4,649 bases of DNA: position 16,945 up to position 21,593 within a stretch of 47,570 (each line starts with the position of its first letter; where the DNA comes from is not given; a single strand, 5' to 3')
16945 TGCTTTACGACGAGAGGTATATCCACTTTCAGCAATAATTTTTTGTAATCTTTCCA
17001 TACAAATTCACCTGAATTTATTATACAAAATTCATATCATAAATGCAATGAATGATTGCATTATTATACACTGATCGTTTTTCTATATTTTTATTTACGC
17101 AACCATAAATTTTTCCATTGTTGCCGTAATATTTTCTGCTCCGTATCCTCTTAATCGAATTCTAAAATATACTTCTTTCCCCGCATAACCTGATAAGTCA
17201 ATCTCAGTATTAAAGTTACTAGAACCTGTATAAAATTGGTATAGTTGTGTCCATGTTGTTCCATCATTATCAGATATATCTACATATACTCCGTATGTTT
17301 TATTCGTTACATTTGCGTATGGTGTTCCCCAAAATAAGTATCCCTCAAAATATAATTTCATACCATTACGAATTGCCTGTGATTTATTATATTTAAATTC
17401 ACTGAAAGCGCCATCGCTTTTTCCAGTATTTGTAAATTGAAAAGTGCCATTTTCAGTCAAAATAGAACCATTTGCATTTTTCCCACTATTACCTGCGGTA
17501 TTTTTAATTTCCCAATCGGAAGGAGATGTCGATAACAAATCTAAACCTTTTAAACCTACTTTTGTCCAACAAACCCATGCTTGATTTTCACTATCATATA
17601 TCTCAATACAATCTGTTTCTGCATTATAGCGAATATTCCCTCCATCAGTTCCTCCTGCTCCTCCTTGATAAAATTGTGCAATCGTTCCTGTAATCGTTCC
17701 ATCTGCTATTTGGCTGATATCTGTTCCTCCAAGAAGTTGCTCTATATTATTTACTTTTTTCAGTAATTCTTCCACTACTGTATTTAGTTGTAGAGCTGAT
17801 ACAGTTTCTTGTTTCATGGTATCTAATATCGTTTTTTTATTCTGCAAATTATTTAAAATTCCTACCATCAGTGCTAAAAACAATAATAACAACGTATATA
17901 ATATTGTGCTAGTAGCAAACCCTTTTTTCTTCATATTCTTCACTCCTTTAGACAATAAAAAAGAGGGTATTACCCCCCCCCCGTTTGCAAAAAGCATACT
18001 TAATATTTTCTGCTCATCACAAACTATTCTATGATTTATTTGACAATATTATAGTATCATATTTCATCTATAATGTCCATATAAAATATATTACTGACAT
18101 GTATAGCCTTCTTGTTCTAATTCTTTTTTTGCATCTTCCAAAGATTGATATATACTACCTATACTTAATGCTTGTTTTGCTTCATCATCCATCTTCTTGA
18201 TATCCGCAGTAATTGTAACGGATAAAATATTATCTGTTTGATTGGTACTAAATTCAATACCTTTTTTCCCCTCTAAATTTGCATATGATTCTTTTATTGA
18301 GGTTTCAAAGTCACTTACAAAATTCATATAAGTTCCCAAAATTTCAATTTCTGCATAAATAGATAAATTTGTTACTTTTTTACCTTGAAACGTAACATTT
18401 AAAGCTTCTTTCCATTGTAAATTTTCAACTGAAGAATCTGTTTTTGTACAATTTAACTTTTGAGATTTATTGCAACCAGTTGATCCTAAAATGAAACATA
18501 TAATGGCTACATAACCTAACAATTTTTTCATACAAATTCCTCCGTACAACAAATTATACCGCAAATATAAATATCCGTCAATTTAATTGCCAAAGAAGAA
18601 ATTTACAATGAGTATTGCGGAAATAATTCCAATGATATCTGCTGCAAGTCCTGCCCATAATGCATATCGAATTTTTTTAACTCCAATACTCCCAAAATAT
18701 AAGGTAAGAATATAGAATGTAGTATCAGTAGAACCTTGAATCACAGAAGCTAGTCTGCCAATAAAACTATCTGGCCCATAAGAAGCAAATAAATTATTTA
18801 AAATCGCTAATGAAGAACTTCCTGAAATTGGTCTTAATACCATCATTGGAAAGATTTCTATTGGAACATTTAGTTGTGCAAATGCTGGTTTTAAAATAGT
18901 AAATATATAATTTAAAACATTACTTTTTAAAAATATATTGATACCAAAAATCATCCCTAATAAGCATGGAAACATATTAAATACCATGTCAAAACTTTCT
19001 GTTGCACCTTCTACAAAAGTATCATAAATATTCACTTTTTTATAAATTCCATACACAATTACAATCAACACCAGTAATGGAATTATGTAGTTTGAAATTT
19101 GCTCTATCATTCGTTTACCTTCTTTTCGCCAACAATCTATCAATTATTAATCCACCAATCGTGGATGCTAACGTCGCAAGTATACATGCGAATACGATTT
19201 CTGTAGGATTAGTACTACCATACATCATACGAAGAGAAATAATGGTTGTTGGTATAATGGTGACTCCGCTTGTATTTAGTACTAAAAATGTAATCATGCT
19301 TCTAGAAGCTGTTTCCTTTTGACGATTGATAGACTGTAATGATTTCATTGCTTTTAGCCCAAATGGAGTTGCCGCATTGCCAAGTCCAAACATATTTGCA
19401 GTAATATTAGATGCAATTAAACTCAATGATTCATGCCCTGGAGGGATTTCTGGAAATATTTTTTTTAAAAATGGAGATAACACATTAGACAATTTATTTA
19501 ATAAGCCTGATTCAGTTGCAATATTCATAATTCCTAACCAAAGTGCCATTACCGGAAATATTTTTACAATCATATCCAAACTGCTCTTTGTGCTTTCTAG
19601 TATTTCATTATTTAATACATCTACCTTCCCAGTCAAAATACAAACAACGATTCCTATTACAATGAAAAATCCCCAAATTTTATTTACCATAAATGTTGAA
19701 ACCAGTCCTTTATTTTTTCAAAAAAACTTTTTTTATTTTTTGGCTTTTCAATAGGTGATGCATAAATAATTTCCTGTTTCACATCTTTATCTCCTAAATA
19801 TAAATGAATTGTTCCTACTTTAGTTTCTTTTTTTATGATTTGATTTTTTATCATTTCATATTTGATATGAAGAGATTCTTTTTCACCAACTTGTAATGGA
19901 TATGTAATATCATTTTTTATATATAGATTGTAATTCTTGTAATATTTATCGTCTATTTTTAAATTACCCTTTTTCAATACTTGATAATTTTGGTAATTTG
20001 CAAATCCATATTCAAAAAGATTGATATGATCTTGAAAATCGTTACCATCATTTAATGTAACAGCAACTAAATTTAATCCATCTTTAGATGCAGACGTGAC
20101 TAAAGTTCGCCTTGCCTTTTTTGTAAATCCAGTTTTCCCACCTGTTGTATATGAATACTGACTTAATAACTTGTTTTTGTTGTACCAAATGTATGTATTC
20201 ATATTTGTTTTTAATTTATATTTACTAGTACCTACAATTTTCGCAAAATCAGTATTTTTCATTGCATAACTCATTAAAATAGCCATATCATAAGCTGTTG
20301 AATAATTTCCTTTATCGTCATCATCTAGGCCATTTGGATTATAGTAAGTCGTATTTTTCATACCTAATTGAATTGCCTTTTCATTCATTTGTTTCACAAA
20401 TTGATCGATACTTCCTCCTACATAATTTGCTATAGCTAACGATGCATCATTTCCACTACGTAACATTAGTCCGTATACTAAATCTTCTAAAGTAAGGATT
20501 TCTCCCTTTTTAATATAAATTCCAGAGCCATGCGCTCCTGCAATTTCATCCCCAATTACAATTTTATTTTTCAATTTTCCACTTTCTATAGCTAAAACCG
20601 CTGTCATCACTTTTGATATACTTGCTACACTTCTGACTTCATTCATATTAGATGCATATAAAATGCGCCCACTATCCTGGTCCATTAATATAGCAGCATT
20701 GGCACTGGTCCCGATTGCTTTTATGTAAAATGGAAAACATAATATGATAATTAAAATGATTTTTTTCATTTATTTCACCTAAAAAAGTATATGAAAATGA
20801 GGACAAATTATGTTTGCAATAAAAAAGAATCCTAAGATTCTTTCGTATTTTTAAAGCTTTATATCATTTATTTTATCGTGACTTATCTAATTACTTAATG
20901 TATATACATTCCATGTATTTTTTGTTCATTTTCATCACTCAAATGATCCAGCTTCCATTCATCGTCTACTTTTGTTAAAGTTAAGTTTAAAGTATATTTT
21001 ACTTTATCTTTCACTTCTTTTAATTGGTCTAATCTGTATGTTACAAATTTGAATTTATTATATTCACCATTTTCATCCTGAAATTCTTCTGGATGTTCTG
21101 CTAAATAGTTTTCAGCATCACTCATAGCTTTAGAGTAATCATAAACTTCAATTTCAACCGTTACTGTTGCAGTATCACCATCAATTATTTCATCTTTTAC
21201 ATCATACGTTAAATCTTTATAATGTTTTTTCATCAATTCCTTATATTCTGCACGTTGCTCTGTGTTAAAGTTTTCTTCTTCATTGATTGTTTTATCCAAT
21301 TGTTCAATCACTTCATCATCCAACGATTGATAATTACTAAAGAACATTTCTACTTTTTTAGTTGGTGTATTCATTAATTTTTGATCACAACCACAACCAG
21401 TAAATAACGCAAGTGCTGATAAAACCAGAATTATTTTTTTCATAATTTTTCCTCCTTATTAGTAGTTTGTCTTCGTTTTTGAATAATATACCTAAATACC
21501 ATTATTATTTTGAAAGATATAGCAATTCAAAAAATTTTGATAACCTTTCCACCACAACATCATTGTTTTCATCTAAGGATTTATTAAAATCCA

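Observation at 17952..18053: About 93-nt leader conserved in two copies 12.8 kb apart, each in front of a pilin-like gene: candidate new cis-regulatory RNA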

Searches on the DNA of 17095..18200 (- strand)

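Call 5: search_rna_families(source=window, start=17800, end=18200, threshold=evalue, max_evalue=10, show_alignments=3)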
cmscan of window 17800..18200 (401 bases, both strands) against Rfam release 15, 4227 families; matches with E-value up to 10: 4.
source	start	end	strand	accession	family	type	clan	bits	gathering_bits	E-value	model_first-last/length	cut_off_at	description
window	18142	18197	-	RF00327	snoZ194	Gene; snRNA; snoRNA; CD-box;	-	16.1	50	8.5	1-108/108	no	Small nucleolar RNA Z194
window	18048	18106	+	RF02153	NBR2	Gene; lncRNA;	-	15.7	40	8.9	1-63/63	no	Neighbour of BRCA1 gene 2 converved region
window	18083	18182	-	RF02515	AfaR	Gene; sRNA;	-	14.1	100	4.9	1-234/234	no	AfaR small RNA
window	17914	17938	-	RF01133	sR3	Gene; snRNA; snoRNA; CD-box;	-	9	41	7.7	1-55/55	no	Small nucleolar RNA sR3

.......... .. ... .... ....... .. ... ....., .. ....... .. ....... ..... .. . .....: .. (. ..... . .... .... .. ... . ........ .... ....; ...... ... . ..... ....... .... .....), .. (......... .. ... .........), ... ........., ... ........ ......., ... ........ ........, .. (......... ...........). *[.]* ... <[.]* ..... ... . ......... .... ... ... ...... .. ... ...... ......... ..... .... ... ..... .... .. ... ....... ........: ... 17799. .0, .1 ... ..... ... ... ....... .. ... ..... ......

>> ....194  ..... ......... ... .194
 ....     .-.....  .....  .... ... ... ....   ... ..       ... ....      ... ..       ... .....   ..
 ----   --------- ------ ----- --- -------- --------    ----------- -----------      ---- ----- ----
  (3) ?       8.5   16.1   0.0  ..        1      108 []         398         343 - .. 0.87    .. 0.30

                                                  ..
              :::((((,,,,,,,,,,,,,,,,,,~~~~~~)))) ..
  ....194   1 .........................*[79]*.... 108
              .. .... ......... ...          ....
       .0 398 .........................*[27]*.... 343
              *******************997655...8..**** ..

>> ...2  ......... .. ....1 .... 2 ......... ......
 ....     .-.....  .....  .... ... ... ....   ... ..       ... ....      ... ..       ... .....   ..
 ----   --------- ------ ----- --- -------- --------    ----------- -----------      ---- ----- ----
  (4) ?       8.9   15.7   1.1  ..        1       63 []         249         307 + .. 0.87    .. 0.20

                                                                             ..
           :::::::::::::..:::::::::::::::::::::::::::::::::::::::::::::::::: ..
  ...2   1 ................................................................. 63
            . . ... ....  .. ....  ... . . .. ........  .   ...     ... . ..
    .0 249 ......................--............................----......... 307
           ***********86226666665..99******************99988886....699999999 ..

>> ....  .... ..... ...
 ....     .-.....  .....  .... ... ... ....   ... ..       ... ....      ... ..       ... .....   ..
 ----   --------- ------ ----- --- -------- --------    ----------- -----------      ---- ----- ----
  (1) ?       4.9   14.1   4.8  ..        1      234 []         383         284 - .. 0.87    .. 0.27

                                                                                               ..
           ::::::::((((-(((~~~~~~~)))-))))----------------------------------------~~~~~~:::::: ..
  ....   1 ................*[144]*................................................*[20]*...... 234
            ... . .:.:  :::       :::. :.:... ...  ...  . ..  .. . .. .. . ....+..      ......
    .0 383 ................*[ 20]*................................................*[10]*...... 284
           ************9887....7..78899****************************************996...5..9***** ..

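Call 37: build_rna_model(alignment_id=A2, structure=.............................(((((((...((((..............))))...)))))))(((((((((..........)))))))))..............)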
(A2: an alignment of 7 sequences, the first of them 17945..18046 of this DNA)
Model R1 built from alignment A2 (7 sequences, 113 columns); structure: as given.
model positions 102; base pairs 20; branch points 1; effective number of sequences 1.32; information 0.591 bits per position. Calibrated on 0.2 Mb of random sequence (short: E-values are rough).
structure used (alignment columns):
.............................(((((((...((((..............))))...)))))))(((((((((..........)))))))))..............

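Call 38: search_with_rna_model(model_id=R1, sources=[window, L001, L002, L003, L004, L005, L008, L016, L017, L018, L019, L020, L021, L022], max_evalue=1, make_alignment=true)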
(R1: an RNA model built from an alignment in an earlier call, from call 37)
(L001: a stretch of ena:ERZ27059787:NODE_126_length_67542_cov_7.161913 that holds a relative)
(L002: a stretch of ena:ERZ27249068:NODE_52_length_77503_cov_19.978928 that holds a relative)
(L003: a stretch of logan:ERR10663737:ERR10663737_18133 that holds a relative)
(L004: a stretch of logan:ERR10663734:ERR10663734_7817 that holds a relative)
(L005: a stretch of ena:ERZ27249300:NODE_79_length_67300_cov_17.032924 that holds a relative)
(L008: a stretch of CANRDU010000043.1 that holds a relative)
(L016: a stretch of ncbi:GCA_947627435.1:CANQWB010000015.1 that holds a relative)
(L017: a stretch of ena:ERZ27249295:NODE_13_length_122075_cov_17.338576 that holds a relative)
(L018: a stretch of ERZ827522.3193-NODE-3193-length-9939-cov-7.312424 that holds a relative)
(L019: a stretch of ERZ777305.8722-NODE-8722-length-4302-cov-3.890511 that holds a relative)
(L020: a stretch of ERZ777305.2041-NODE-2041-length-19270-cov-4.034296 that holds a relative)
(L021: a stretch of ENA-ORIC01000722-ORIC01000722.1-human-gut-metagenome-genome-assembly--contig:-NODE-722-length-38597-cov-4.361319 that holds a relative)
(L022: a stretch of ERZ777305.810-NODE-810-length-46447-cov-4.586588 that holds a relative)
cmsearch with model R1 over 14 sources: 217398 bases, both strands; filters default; matches with E-value up to 1: 15.
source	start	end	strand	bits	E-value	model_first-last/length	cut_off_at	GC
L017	9887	9988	+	119.4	4.5e-23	1-102/102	no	0.3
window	30726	30827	-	118.8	6e-23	1-102/102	no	0.34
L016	9812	9913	+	117.6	1.1e-22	1-102/102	no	0.34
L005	9812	9913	+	115.7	2.8e-22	1-102/102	no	0.36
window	17947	18049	-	112.1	1.8e-21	1-102/102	no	0.32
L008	1282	1383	-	105.4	5.4e-20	1-102/102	no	0.28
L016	11406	11511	+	93.2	2.5e-17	1-102/102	no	0.29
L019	4123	4222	+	78.3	4.9e-14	1-102/102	no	0.32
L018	7280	7384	-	77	9.2e-14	1-102/102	no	0.34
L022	11929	12027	+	70.8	2.2e-12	1-102/102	no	0.31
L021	5392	5492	-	66.6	1.8e-11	1-102/102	no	0.33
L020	170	264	+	55.8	4.3e-09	1-102/102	no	0.32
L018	1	70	-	41.7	5.4e-06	1-70/102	3'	0.36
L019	6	94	+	21.6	0.15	1-102/102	no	0.25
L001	18745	18831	-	20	0.32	1-102/102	no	0.28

Alignment A3: 15 matches aligned to the model, 129 columns, each read 5' to 3' on its own strand. Consensus structure (alignment columns), stored with it:
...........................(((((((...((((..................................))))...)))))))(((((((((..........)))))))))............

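Call 45: search_with_rna_model(model_id=R1, sources=[L023, L024, L025, L026, L027, L028], max_evalue=1)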
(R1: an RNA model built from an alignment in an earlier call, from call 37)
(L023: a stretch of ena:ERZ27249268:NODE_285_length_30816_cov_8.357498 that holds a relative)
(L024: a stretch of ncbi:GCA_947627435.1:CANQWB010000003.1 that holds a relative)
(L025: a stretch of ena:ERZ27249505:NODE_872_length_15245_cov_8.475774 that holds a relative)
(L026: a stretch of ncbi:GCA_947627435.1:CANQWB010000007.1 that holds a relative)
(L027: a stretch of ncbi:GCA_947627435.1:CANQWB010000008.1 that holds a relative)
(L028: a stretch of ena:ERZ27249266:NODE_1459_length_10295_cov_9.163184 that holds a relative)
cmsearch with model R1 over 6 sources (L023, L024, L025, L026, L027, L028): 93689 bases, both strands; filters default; matches with E-value up to 1: 11.
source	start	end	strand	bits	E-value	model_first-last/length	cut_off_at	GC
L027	9887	9988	+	90.7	3.9e-17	1-102/102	no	0.33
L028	4468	4569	+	90.7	3.9e-17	1-102/102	no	0.33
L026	9879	9983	+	86.5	3.3e-16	1-102/102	no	0.32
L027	2383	2485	+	74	1.8e-13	1-102/102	no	0.31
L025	1193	1294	+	70.3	1.2e-12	1-102/102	no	0.26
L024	9877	9979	+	69.5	1.8e-12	1-102/102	no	0.27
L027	5006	5109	+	68.2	3.5e-12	1-102/102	no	0.29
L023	7939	8044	+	54.7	3.3e-09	1-102/102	no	0.32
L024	10612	10708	+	34.5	9e-05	1-102/102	no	0.23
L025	1927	2023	+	34.5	9e-05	1-102/102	no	0.23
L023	10090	10195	+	16.5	0.82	1-102/102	no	0.25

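Call 61: search_with_rna_model(model_id=R1, sources=[window, L005, L008, L016, L017, L018, L019, L020, L021, L022, L023, L024, L025, L026, L027], max_evalue=1e-7, make_alignment=true)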
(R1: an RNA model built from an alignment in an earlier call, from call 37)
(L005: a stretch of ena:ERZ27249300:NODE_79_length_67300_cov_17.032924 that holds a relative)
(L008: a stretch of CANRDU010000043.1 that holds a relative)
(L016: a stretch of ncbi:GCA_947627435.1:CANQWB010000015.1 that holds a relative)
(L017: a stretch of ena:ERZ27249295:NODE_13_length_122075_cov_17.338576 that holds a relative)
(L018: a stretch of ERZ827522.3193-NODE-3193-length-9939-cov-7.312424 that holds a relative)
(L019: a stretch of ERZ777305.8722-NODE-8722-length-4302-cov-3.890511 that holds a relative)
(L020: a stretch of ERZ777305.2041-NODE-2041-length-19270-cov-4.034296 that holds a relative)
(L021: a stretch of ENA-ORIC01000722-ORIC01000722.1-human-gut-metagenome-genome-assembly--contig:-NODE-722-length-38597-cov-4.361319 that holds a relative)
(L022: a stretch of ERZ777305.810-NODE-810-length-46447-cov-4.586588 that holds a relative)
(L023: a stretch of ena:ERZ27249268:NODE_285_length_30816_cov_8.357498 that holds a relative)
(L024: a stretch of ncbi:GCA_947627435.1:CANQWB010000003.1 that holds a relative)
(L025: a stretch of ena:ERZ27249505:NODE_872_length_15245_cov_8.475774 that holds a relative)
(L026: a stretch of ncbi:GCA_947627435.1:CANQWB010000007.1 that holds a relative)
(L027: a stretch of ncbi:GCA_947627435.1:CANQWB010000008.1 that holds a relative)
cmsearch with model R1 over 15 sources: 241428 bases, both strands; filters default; matches with E-value up to 1e-7: 19.
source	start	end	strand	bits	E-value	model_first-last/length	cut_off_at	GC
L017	9887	9988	+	119.4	5e-23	1-102/102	no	0.3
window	30726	30827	-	118.8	6.7e-23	1-102/102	no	0.34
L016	9812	9913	+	117.6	1.2e-22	1-102/102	no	0.34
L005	9812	9913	+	115.7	3.2e-22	1-102/102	no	0.36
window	17947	18049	-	112.1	2e-21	1-102/102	no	0.32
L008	1282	1383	-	105.4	6e-20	1-102/102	no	0.28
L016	11406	11511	+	93.2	2.8e-17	1-102/102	no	0.29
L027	9887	9988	+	90.7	1e-16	1-102/102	no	0.33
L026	9879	9983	+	86.5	8.5e-16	1-102/102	no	0.32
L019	4123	4222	+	78.3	5.4e-14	1-102/102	no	0.32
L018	7280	7384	-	77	1e-13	1-102/102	no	0.34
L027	2383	2485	+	74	4.7e-13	1-102/102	no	0.31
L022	11929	12027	+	70.8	2.4e-12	1-102/102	no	0.31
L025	1193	1294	+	70.3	3.2e-12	1-102/102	no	0.26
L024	9877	9979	+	69.5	4.6e-12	1-102/102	no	0.27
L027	5006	5109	+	68.2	9.1e-12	1-102/102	no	0.29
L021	5392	5492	-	66.6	2e-11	1-102/102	no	0.33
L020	170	264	+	55.8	4.7e-09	1-102/102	no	0.32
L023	7939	8044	+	54.7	8.5e-09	1-102/102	no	0.32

Alignment A4: 19 matches aligned to the model, 112 columns, each read 5' to 3' on its own strand. Consensus structure (alignment columns), stored with it:
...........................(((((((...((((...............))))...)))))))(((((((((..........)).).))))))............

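Call 78: search_rna_families(source=L027, start=2340, end=2540, threshold=evalue, max_evalue=10)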
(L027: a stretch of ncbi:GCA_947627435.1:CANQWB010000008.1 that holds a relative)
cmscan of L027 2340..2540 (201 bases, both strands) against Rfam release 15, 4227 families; matches with E-value up to 10: 8.
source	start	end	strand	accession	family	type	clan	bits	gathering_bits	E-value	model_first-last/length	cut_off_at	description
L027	2359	2452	+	RF02905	sRNA41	Gene; sRNA;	-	20.5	45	0.26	1-113/113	no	Archaeal Small RNA 41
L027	2400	2481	+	RF00242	ctRNA_pT181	Gene; antisense;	-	20.3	56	1.7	1-94/94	no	ctRNA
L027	2360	2462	+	RF00477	snosnR66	Gene; snRNA; snoRNA; CD-box;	-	19.6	65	0.93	1-104/104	no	Small nucleolar RNA snR66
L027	2368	2412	+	RF01285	snoU31b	Gene; snRNA; snoRNA; CD-box;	-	15.2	37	1.8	1-86/86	no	Small nucleolar RNA U31b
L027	2360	2482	+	RF00558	L20_leader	Cis-reg; leader;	-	14.5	58.7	1.7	1-127/127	no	Ribosomal protein L20 leader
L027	2340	2366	-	RF02444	SpR10_sRNA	Gene; sRNA;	-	12.2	50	5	1-29/47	3'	Streptococcus sRNA SpR10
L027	2451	2480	+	RF00489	ctRNA_p42d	Gene; antisense;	-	12.2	50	8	1-46/46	no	ctRNA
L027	2429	2490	+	RF04107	mir-5391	Gene; miRNA;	-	12.1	99.3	9.2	1-68/68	no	mir-5391 microRNA precursor family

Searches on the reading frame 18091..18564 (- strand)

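Call 7: search_protein_families(library=pfam, proteins=[window:18091-18564:-], max_evalue=0.01)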
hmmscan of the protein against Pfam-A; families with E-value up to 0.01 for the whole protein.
window:18091-18564:- (157 aa): 0 families

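Call 59: search_protein_families(library=ncbifam, proteins=[window:18091-18564:-], max_evalue=0.01)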
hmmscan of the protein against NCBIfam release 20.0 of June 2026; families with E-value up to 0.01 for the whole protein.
window:18091-18564:- (157 aa): 1 family
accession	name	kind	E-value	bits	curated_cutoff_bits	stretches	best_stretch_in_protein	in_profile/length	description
NF052321.1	LP_Lmo2079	subfamily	0.0015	17.9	150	1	12-151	1-135/354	Lmo2079 family surface lipoprotein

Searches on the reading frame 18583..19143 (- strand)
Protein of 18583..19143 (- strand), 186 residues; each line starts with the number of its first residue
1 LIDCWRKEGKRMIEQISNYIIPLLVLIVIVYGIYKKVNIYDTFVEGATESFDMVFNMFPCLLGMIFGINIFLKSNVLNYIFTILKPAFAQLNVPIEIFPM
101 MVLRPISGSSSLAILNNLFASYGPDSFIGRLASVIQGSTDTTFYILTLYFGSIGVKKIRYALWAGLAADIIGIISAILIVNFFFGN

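Call 7: search_protein_families(library=pfam, proteins=[window:18583-19143:-], max_evalue=0.01)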
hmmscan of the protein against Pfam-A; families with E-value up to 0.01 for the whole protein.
window:18583-19143:- (186 aa): 1 family
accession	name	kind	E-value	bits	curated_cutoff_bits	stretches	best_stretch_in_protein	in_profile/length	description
PF07670.19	Gate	-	6.5e-07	30.2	29.6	1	54-155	1-103/104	Nucleoside recognition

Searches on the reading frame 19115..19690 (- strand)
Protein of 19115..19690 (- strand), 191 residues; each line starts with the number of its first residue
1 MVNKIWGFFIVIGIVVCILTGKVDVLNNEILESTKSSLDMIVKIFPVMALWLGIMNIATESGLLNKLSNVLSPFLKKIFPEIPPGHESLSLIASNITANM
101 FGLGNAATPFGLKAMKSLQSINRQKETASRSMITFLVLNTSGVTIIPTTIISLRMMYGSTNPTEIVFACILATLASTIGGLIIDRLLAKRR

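Call 7: search_protein_families(library=pfam, proteins=[window:19115-19690:-], max_evalue=0.01)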
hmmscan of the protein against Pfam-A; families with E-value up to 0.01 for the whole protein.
window:19115-19690:- (191 aa): 1 family
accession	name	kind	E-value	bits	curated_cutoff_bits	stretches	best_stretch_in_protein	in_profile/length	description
PF07670.19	Gate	-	3.7e-14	53.5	29.6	1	42-152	2-99/104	Nucleoside recognition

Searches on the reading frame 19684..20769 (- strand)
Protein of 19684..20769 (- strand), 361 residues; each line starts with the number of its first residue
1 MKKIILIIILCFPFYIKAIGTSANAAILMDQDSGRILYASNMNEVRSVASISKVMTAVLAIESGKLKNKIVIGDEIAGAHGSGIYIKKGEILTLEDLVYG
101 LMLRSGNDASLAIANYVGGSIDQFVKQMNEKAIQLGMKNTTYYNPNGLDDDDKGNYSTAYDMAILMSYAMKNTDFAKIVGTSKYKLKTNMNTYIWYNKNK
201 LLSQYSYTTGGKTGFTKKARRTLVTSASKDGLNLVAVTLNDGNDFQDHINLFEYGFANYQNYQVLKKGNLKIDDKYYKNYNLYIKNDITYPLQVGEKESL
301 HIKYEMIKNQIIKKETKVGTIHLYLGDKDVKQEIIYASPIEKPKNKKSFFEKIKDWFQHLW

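Call 7: search_protein_families(library=pfam, proteins=[window:19684-20769:-], max_evalue=0.01)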
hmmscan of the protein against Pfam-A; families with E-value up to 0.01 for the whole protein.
window:19684-20769:- (361 aa): 4 families
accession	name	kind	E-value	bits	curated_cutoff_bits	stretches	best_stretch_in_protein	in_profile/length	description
PF00768.25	Peptidase_S11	-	2.9e-65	220.5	27.6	1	21-241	10-237/239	D-alanyl-D-alanine carboxypeptidase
PF07943.18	PBP5_C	-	7.6e-08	32.9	21.2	1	259-337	1-85/91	Penicillin-binding protein 5, C-terminal domain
PF13354.11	Beta-lactamase2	-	3.4e-07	30.3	22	1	30-166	6-143/214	Beta-lactamase enzyme family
PF21487.2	Tas3_C-hel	-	0.0053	17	27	1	166-191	9-34/49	Tas3, C-terminal helical domains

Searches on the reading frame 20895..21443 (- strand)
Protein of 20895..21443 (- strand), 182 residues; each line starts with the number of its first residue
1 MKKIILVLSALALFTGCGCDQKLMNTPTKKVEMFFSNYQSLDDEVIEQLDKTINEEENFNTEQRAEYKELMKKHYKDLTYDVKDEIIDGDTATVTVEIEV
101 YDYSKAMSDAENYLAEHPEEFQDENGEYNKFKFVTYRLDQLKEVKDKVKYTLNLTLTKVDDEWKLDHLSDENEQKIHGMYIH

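Call 7: search_protein_families(library=pfam, proteins=[window:20895-21443:-], max_evalue=0.01)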
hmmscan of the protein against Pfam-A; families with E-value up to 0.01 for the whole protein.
window:20895-21443:- (182 aa): 1 family
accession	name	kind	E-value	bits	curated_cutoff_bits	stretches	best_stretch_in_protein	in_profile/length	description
PF08139.17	LPAM_1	-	0.0023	18.7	20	1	1-17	1-17/18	Prokaryotic membrane lipoprotein lipid attachment site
